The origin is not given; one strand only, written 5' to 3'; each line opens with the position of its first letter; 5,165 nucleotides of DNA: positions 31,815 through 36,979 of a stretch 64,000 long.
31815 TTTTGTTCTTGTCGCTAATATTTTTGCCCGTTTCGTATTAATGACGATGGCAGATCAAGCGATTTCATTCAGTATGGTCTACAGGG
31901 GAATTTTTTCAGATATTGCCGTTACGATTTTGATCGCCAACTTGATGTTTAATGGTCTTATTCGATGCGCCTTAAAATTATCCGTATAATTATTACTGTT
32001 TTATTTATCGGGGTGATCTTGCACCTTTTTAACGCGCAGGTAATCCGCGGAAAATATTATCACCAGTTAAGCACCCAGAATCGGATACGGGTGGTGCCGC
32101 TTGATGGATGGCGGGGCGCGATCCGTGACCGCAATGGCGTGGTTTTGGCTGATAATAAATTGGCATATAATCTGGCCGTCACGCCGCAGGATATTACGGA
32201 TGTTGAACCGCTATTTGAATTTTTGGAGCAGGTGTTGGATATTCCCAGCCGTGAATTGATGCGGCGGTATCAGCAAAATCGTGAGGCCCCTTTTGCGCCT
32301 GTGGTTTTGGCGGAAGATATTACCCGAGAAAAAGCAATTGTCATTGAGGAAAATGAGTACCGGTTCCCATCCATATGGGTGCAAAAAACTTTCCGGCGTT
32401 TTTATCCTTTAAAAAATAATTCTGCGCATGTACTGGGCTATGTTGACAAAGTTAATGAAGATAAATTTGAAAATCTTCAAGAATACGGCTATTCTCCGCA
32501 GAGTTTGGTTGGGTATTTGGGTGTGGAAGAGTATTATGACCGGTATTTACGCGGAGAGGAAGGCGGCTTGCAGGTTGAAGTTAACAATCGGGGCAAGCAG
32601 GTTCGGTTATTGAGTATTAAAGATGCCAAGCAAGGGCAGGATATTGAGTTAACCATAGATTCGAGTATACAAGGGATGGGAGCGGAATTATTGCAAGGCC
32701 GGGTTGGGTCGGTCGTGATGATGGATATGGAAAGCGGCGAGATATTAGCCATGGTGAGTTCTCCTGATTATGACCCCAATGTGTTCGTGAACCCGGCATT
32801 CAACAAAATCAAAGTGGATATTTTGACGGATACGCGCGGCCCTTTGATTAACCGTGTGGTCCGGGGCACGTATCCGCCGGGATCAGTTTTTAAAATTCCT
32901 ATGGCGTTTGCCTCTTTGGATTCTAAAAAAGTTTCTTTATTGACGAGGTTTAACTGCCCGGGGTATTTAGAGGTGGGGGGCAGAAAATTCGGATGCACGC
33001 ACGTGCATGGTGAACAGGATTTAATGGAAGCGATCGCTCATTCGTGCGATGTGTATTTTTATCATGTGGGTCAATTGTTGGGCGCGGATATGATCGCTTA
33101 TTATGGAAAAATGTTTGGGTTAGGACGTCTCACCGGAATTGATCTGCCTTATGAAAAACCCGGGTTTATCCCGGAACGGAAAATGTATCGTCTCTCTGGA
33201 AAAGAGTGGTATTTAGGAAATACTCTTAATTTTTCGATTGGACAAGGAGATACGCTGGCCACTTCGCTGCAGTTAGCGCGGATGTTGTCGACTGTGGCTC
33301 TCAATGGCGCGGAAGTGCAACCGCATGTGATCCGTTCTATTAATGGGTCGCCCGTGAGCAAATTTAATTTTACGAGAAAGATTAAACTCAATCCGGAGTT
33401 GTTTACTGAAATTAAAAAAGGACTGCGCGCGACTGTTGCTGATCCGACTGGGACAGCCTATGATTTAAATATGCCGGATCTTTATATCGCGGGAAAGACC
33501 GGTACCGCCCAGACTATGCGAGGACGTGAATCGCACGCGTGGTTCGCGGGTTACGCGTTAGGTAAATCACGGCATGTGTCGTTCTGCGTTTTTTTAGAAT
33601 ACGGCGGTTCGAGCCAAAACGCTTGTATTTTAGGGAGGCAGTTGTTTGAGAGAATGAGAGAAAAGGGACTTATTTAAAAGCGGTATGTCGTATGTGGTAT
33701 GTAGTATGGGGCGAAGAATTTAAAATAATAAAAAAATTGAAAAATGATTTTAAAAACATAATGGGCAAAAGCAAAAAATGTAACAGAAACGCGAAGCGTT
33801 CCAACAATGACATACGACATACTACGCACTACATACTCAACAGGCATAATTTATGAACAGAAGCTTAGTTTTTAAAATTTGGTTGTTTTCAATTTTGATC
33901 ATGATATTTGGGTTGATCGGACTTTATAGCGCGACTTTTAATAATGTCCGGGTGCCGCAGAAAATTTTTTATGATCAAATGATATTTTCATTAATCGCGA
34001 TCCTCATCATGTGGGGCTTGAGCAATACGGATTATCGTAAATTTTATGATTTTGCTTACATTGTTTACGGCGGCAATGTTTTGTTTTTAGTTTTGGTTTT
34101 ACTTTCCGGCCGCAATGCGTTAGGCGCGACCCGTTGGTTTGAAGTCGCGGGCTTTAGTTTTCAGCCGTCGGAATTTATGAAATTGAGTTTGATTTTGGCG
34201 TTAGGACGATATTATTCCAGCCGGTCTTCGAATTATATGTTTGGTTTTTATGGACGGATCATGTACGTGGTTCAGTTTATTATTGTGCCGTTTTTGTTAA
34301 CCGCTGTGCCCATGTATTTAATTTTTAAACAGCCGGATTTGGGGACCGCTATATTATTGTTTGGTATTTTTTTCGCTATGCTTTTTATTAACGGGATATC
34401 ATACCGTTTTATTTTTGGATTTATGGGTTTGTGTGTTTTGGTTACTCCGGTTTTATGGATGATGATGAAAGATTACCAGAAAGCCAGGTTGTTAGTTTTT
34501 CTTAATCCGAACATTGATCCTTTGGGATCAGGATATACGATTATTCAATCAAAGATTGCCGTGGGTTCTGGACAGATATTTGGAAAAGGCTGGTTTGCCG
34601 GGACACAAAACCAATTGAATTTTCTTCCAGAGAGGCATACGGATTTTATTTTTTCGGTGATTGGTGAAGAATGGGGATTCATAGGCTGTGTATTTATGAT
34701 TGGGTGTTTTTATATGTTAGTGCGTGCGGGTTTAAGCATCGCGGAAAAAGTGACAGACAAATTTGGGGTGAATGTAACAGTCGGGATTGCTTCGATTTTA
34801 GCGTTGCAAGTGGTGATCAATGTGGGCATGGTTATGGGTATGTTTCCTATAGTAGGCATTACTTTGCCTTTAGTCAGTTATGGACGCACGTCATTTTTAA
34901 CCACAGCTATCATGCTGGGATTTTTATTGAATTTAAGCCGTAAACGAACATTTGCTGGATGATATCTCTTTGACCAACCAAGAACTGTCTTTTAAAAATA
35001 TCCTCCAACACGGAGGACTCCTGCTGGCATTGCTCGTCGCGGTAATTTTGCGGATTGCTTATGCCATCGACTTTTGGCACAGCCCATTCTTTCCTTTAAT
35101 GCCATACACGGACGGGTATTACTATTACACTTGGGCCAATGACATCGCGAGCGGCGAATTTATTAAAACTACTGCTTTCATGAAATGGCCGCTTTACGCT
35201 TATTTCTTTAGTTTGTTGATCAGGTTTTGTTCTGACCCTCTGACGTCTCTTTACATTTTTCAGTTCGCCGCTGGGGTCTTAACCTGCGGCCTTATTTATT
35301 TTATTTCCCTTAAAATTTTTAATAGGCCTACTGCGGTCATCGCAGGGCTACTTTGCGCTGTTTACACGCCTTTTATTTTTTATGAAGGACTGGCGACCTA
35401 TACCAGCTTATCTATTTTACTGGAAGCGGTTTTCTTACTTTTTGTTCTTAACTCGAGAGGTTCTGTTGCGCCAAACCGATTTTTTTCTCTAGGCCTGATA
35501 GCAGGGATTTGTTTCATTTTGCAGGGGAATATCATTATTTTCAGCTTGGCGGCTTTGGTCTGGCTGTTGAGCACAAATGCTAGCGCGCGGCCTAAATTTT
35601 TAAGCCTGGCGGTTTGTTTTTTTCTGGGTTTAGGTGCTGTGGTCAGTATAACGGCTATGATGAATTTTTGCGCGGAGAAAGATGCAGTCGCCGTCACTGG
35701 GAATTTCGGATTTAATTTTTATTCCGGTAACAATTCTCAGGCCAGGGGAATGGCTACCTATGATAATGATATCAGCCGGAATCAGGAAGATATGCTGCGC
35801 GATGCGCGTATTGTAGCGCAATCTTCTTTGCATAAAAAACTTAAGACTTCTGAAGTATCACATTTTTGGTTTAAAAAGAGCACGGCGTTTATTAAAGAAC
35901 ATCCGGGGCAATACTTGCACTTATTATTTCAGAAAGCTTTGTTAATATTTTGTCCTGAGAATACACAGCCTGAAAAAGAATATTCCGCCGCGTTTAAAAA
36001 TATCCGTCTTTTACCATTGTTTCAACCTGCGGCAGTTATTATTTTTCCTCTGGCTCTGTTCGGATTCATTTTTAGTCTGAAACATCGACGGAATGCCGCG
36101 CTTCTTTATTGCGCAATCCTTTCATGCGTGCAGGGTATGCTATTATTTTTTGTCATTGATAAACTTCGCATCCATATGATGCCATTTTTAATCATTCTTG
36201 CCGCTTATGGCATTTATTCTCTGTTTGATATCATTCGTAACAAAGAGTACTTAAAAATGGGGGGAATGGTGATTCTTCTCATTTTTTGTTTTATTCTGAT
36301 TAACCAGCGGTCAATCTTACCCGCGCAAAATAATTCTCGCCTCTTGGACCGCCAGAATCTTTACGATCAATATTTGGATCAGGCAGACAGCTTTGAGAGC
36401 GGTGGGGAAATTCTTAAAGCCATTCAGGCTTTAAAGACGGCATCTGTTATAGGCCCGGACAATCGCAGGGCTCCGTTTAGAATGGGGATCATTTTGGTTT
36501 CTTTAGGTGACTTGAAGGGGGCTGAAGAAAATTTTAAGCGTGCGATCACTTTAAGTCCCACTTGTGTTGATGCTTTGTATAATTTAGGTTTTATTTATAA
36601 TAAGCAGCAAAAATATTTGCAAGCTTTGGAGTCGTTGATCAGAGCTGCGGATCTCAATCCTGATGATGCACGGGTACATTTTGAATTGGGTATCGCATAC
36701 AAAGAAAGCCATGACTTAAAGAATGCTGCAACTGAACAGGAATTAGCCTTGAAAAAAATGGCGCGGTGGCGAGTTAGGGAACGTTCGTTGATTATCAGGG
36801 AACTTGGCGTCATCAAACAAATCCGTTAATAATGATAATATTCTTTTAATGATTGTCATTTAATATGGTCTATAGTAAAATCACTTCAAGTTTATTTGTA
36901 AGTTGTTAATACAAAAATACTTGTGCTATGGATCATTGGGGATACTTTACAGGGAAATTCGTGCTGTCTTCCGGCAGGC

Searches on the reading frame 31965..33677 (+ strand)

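Call 57: search_protein_families(library=pfam, proteins=[window:31965-33677:+], max_evalue=0.00001)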
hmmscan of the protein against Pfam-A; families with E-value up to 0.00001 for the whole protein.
window:31965-33677:+ (570 aa): 2 families
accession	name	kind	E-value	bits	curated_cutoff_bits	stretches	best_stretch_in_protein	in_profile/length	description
PF00905.27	Transpeptidase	-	3.1e-57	194.5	22.1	1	248-548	1-282/299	Penicillin binding protein transpeptidase domain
PF03717.20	PBP_dimer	-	6.1e-42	144.5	24.4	1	49-214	5-177/180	Penicillin-binding Protein dimerisation domain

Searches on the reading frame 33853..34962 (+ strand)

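Call 57: search_protein_families(library=pfam, proteins=[window:33853-34962:+], max_evalue=0.00001)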
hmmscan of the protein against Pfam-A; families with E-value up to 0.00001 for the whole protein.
window:33853-34962:+ (369 aa): 1 family
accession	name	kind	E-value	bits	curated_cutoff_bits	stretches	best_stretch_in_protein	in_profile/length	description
PF01098.24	FTSW_RODA_SPOVE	-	4.3e-92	309.3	26.4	1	9-365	4-354/356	Cell cycle protein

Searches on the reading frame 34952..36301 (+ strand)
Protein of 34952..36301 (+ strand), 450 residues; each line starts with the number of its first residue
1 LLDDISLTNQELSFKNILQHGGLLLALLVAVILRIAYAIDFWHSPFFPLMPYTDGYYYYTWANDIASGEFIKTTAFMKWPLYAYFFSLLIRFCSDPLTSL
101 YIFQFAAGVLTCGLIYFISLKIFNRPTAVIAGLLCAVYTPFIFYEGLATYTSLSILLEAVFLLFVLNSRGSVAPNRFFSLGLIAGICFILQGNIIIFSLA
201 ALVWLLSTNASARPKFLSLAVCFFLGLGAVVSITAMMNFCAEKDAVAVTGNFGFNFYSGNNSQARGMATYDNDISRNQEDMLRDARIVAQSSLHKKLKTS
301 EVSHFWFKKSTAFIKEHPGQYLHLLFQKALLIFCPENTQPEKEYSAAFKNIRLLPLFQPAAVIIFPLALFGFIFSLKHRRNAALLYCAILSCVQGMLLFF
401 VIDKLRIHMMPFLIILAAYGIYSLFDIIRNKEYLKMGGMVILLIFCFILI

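Call 7: search_protein_families(library=pfam, proteins=[window:34952-36301:+], max_evalue=10)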
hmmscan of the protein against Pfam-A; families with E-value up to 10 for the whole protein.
window:34952-36301:+ (450 aa): 1 family
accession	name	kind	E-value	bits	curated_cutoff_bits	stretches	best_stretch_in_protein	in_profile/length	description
PF13231.12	PMT_2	-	1.3e-09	39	26.1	1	80-223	4-149/160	Dolichyl-phosphate-mannose-protein mannosyltransferase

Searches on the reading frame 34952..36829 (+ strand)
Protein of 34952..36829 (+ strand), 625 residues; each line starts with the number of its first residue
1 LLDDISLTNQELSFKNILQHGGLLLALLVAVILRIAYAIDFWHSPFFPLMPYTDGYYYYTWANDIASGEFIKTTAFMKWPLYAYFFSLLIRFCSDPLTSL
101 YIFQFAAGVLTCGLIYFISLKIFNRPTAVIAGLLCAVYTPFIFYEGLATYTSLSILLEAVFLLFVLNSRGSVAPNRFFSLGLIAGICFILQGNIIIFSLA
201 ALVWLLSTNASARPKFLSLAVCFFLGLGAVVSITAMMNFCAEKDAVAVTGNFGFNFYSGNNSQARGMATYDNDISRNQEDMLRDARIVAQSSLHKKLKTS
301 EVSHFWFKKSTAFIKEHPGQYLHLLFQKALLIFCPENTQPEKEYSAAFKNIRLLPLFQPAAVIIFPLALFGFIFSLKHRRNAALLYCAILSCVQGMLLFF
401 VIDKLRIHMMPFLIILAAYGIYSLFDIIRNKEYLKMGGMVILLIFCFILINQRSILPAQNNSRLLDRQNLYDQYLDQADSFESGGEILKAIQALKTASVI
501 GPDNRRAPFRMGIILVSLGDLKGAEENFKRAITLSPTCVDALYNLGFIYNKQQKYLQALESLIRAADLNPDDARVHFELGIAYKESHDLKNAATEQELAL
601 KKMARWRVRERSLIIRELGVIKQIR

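Call 3: search_protein_families(library=pfam, proteins=[window:34952-36829:+], max_evalue=0.1)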
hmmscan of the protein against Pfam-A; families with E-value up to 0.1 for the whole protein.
window:34952-36829:+ (625 aa): 16 families
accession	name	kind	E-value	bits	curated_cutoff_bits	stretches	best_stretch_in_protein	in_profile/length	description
PF13414.12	TPR_11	-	4.8e-19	68.2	26.8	2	548-585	3-40/42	TPR repeat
PF00515.34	TPR_1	-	2.5e-15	56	27.8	2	540-572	2-34/34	Tetratricopeptide repeat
PF07719.23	TPR_2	-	2.2e-13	49.6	27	2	540-572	2-34/34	Tetratricopeptide repeat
PF13181.12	TPR_8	-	1.2e-10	41.1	25.7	2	540-572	2-34/34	Tetratricopeptide repeat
PF13432.12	TPR_16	-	1e-09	39.1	32.7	3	551-599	9-56/65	Tetratricopeptide repeat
PF13231.12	PMT_2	-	2.3e-09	38.1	26.1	1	80-223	4-149/160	Dolichyl-phosphate-mannose-protein mannosyltransferase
PF14559.12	TPR_19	-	2.3e-09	37.9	25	2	516-576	2-62/68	Tetratricopeptide repeat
PF13431.12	TPR_17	-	5.6e-09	36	24.4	1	528-560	2-34/34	Tetratricopeptide repeat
PF13424.12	TPR_12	-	6.6e-08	33.1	30.1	1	541-600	5-72/77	Tetratricopeptide repeat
PF13428.12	TPR_14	-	7.8e-07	29.6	23.5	1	540-580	2-42/44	Tetratricopeptide repeat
PF13371.12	TPR_9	-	1.2e-05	25.7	35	1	546-600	2-56/73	Tetratricopeptide repeat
PF13174.12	TPR_6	-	4.6e-05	24.2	26.3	0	540-571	1-32/33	Tetratricopeptide repeat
PF23914.1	TPR_CcmH_CycH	-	0.00025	21.4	42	1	471-602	16-150/158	Cytochrome c-type biogenesis protein H TPR domain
PF25063.1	ARM_TT21_C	-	0.0089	16.4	35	1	488-583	78-174/209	Tetratricopeptide repeat protein 21 C-terminal ARM domain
PF13374.12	TPR_10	-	0.014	15.9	27.5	0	540-567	3-30/42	Tetratricopeptide repeat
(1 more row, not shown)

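Call 4: search_protein_families(library=ncbifam, proteins=[window:34952-36829:+], max_evalue=0.1)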
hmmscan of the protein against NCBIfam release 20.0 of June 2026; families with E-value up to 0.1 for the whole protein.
window:34952-36829:+ (625 aa): 19 families
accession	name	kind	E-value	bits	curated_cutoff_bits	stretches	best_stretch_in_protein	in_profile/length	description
NF040959.1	MamA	equivalog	2.8e-19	69.4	200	1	467-599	33-165/204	magnetosome protein MamA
TIGR02521.1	type_IV_pilW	equivalog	6e-12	45.6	154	2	457-565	17-125/234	type IV pilus biogenesis/stability protein PilW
TIGR02917.1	PEP_TPR_lipo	equivalog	9.4e-12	43.6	312.2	1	472-603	23-155/899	XrtA/PEP-CTERM system TPR-repeat protein PrsT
NF047371.1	FlcA_CTERM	equivalog_domain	1.5e-09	36.9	300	1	510-603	443-537/646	periplasmic flagellar collar protein FlcA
TIGR02552.1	LcrH_SycD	equivalog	4.5e-09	36.1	104.8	2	535-601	48-114/136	SycD/LcrH family type III secretion system chaperone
NF033762.1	social_mot_Tgl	equivalog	2.7e-07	30.2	225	1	483-560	43-121/252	social motility TPR repeat lipoprotein Tgl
NF033920.0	C39_PA2778_fam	equivalog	4.1e-06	26.4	150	1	471-570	156-255/255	PA2778 family cysteine peptidase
NF033758.1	gliding_GltE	equivalog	4.8e-06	25.8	225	1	509-599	226-316/411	adventurous gliding motility TPR repeat lipoprotein GltE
NF047558.1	TPR_END_plus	domain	1e-05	25.3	32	1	541-572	1-32/56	TPR end-of-group domain-containing protein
NF008391.2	PRK11189.1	equivalog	1.4e-05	24.7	250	1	481-592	41-152/297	lipoprotein NlpI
NF002725.1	PRK02603.1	equivalog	5.3e-05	23.3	143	1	509-557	76-124/173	photosystem I assembly protein Ycf3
NF047507.1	TPR_BatC_Lepto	exception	7.6e-05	22.3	175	1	507-554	98-145/214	TPR repeat-containing protein BatC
NF052312.1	T9SS_PorW_SprE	equivalog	0.0015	17.3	250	1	464-620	172-336/716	type IX secretion system periplasmic lipoprotein PorW/SprE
NF040561.1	PrimPol_Msp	equivalog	0.0035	16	200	1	489-612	9-124/515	CRISPR-associated primase-polymerase type A1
NF007302.0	PRK09782.1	equivalog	0.0047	14.9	1223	1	519-599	593-672/990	phage receptor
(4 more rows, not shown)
